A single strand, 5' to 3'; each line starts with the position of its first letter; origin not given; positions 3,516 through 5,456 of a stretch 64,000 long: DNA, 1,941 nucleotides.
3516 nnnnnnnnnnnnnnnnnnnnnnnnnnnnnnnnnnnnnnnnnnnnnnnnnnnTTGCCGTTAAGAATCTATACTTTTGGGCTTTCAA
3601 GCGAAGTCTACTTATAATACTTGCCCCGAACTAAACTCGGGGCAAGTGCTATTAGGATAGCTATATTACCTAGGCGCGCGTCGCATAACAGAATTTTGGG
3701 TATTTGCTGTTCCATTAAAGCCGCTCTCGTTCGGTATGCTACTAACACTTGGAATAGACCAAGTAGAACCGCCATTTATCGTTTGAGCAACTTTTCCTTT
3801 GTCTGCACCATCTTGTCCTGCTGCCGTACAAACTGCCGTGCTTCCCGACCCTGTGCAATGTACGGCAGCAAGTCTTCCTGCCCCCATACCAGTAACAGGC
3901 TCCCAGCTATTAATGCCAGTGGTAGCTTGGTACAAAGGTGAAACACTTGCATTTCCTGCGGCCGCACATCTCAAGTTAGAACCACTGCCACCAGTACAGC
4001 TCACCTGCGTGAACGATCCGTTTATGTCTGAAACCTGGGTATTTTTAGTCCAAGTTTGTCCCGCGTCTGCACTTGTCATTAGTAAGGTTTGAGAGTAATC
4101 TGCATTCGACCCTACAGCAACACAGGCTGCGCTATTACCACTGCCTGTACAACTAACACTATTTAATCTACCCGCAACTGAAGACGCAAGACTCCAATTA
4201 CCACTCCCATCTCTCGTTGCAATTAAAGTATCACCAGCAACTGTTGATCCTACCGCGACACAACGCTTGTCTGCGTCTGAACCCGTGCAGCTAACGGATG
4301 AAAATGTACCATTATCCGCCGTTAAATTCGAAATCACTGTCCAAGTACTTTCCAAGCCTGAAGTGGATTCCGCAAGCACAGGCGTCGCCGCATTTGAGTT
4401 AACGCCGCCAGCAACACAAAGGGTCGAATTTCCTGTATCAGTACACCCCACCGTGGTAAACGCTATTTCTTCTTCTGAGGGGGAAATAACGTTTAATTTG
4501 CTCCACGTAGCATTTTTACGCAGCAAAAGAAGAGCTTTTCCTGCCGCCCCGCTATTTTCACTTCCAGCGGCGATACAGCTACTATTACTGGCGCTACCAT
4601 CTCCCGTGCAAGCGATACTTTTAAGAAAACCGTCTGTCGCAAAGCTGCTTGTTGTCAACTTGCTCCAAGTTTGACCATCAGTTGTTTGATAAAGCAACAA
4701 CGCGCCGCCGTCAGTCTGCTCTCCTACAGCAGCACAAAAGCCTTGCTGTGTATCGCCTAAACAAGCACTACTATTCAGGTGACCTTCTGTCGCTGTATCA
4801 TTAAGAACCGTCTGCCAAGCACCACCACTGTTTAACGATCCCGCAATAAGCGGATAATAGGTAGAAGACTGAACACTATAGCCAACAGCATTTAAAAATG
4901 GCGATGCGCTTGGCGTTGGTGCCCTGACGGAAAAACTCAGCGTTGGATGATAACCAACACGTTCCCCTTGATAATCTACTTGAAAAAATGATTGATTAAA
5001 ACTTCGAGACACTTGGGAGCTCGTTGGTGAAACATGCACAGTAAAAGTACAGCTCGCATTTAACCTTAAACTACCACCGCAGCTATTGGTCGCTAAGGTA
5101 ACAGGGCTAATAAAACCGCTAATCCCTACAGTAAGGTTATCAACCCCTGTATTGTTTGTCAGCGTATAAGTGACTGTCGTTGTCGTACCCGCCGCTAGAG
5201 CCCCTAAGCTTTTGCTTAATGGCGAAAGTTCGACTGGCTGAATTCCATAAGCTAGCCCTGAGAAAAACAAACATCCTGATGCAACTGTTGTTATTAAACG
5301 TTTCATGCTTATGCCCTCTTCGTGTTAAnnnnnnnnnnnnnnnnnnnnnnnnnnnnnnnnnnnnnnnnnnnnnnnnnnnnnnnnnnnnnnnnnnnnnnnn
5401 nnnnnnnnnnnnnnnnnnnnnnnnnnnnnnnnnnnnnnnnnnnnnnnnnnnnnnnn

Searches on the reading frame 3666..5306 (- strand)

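Call 25: search_protein_families(library=pfam, proteins=[window:3666-5306:-], max_evalue=0.00001)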
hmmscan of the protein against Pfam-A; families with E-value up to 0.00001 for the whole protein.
window:3666-5306:- (546 aa): 0 families

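Call 70: search_protein_families(library=pfam, proteins=[window:3666-5306:-], max_evalue=0.01)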
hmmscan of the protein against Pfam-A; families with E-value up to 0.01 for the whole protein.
window:3666-5306:- (546 aa): 1 family
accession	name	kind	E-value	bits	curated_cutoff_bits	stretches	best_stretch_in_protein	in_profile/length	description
PF13088.12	BNR_2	-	0.0021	17.9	31.4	0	398-528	70-210/277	BNR repeat-like domain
